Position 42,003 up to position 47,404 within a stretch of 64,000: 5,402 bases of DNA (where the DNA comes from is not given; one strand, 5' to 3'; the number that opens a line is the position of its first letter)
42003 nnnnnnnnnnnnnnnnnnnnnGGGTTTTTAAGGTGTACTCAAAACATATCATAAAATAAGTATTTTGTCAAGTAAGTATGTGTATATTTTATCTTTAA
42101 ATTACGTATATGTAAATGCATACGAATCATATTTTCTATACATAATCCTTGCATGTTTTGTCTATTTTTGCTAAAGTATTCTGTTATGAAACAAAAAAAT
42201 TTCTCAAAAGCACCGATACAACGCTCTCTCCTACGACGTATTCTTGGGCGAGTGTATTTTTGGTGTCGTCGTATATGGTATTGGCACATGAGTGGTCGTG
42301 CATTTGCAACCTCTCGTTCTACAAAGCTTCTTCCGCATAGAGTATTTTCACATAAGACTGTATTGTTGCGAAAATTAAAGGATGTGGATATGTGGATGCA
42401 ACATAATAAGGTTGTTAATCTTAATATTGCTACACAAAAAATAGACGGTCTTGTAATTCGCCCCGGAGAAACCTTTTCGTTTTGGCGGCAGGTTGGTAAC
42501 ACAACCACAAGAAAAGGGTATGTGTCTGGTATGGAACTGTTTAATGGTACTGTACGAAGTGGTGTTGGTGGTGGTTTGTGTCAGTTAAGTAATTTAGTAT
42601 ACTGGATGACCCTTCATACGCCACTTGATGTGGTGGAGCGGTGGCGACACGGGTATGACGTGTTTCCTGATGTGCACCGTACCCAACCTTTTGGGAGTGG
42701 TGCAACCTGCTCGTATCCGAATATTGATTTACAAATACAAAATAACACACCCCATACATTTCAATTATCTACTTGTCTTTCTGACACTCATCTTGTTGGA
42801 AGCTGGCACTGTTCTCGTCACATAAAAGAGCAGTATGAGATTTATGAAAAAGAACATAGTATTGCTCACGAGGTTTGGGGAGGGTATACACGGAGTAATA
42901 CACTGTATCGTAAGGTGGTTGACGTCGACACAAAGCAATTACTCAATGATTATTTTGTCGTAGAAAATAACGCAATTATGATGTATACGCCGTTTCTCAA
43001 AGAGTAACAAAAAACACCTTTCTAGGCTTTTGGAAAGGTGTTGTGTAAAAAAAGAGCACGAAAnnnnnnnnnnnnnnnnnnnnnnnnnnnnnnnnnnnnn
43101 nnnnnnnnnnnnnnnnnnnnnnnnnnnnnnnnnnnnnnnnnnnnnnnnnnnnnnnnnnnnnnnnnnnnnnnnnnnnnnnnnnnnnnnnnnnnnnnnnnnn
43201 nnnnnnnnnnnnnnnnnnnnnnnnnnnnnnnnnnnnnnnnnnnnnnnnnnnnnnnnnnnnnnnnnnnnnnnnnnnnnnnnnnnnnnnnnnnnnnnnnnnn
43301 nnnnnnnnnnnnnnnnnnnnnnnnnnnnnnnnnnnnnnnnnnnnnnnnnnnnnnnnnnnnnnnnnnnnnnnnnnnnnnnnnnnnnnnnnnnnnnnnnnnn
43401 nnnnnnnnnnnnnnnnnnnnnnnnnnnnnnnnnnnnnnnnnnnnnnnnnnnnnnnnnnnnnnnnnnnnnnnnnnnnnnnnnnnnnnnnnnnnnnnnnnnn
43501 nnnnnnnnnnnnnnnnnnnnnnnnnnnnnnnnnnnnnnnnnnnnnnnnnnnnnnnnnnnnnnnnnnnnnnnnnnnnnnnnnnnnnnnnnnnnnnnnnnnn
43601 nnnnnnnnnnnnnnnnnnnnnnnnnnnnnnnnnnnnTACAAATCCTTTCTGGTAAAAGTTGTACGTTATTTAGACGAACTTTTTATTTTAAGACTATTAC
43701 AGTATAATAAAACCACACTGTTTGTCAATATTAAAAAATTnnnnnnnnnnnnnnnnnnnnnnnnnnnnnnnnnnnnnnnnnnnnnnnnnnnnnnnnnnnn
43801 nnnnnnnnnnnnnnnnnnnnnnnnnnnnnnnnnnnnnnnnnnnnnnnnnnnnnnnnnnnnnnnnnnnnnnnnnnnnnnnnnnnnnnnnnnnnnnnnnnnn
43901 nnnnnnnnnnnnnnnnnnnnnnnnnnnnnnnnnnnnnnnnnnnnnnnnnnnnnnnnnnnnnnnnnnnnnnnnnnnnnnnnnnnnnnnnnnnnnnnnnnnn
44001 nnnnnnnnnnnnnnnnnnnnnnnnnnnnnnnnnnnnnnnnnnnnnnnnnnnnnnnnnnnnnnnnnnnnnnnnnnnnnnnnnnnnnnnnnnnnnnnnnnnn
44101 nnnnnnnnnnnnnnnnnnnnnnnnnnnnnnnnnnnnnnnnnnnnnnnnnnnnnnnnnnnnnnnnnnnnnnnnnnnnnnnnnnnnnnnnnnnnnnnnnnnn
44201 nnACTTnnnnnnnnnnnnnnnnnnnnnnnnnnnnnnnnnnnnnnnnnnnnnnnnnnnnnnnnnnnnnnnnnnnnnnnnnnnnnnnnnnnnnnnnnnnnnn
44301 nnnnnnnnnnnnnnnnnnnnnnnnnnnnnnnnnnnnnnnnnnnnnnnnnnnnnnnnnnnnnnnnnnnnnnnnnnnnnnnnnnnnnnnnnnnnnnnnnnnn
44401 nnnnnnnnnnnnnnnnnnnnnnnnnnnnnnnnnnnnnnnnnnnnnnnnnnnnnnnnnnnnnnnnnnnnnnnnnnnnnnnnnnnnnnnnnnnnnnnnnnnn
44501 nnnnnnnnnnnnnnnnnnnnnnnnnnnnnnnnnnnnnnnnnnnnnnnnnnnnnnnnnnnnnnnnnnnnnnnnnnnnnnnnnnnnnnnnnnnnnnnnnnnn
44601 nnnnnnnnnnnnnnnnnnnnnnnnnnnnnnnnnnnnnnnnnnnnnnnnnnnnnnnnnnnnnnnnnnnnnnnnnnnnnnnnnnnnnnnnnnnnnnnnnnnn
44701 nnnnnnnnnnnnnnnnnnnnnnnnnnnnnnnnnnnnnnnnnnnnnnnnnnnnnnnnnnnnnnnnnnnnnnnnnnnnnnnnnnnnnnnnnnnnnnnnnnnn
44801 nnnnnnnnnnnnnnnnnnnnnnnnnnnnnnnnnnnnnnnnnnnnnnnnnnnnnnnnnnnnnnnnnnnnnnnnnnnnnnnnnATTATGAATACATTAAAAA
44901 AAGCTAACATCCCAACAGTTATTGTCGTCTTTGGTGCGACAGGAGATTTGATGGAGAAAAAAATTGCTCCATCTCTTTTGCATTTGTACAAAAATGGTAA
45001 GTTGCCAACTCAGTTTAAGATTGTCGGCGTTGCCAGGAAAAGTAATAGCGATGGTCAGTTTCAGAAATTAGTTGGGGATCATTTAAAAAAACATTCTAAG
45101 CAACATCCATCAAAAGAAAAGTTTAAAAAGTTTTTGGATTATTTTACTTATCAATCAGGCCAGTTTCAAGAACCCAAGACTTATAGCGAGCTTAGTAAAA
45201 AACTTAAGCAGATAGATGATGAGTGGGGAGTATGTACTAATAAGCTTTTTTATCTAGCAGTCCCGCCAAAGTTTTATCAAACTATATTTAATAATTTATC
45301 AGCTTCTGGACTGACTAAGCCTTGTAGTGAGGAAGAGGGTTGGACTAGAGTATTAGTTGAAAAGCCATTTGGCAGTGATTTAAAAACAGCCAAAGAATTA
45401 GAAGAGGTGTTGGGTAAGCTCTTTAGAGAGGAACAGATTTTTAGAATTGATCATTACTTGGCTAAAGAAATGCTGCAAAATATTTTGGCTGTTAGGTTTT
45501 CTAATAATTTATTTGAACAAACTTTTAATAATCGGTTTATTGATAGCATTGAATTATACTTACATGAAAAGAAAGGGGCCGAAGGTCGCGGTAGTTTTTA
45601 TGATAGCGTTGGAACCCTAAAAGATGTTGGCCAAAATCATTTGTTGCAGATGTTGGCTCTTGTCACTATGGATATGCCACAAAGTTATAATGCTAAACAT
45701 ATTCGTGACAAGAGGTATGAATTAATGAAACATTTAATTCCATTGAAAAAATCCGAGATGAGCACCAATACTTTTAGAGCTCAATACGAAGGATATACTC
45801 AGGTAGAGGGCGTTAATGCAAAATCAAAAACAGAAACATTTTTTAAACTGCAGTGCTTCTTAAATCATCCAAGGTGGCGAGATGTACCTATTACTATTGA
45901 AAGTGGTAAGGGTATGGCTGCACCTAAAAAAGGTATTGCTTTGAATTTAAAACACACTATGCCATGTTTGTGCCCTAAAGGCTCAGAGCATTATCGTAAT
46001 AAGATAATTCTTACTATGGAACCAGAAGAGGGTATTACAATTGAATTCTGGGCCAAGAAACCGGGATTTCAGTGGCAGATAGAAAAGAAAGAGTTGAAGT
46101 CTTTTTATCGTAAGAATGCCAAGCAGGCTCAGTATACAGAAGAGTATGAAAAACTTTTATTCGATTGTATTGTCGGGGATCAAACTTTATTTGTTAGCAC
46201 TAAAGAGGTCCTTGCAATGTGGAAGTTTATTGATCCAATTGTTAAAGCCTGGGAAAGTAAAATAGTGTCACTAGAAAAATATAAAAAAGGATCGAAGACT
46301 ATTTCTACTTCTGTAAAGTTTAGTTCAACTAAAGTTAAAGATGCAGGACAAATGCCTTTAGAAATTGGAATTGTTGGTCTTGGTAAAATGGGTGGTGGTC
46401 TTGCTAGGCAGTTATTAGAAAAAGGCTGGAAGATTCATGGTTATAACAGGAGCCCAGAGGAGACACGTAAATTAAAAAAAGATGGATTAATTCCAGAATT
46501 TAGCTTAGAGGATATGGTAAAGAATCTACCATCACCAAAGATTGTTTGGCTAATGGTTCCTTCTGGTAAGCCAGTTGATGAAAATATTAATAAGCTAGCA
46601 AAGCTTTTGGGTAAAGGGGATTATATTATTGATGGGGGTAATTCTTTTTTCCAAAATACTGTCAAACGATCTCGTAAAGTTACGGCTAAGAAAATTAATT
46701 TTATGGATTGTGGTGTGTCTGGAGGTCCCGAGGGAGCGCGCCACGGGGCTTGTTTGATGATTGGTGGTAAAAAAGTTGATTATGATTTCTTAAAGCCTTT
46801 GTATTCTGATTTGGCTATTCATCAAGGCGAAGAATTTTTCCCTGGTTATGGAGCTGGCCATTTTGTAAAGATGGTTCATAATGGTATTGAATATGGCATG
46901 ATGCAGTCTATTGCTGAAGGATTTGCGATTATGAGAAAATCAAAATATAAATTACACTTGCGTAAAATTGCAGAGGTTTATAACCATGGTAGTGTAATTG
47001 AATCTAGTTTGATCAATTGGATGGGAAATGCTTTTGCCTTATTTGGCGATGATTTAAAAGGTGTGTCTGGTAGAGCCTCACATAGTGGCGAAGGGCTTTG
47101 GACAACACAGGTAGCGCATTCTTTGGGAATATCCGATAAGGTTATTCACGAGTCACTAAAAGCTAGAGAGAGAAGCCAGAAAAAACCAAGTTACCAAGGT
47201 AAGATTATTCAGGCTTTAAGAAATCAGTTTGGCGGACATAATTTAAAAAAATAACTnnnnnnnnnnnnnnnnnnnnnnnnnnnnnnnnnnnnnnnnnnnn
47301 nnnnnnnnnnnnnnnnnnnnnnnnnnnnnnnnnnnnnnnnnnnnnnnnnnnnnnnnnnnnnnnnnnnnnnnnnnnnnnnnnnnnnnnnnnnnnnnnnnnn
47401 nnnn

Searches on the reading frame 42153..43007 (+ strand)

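Call 86: search_protein_families(library=pfam, proteins=[window:42153-43007:+], max_evalue=0.00001)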
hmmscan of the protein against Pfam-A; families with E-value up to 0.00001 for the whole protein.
window:42153-43007:+ (284 aa): 1 family
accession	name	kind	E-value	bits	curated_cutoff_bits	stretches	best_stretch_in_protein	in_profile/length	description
PF04294.18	VanW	-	2.3e-41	140.8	27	1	85-217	1-128/130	VanW like protein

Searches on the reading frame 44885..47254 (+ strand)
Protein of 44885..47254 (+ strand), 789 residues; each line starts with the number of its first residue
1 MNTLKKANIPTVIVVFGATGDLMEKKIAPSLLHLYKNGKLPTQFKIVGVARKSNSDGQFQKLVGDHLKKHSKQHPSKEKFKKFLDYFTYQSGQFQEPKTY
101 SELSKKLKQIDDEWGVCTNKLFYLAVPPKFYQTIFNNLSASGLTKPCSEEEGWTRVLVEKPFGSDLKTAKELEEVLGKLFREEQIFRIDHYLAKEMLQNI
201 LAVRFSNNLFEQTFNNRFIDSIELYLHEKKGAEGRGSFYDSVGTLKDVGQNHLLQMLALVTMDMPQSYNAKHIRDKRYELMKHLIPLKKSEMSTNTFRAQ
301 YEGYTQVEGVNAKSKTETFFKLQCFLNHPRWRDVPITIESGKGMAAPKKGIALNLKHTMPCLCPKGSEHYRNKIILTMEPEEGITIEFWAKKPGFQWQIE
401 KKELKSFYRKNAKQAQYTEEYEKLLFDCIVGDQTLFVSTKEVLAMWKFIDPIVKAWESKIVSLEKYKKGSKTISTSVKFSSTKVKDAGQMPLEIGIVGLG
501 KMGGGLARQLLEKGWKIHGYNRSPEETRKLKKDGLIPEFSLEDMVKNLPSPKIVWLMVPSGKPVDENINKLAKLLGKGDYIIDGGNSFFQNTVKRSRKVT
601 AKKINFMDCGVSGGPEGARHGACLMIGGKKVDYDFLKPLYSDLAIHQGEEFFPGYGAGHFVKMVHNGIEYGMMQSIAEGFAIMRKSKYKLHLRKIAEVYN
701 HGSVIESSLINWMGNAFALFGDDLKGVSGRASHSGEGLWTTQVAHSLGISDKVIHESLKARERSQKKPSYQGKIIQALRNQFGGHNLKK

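Call 86: search_protein_families(library=pfam, proteins=[window:44885-47254:+], max_evalue=0.00001)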
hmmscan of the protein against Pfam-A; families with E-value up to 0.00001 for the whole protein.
window:44885-47254:+ (789 aa): 5 families
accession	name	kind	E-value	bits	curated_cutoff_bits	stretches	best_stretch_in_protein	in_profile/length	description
PF02781.21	G6PD_C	-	4.7e-79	265.9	27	1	201-474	1-282/296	Glucose-6-phosphate dehydrogenase, C-terminal domain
PF00479.28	G6PD_N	-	1.7e-61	208.5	22.1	1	14-199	1-183/183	Glucose-6-phosphate dehydrogenase, NAD binding domain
PF03446.21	NAD_binding_2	-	2.6e-40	138.5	21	1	493-644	1-153/161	NAD binding domain of 6-phosphogluconate dehydrogenase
PF00393.24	6PGD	-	4.8e-19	69.3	27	1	658-768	1-117/290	6-phosphogluconate dehydrogenase, C-terminal domain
PF03807.23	F420_oxidored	-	9.4e-07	29.8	21.6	1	494-546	2-58/94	NADP oxidoreductase coenzyme F420-dependent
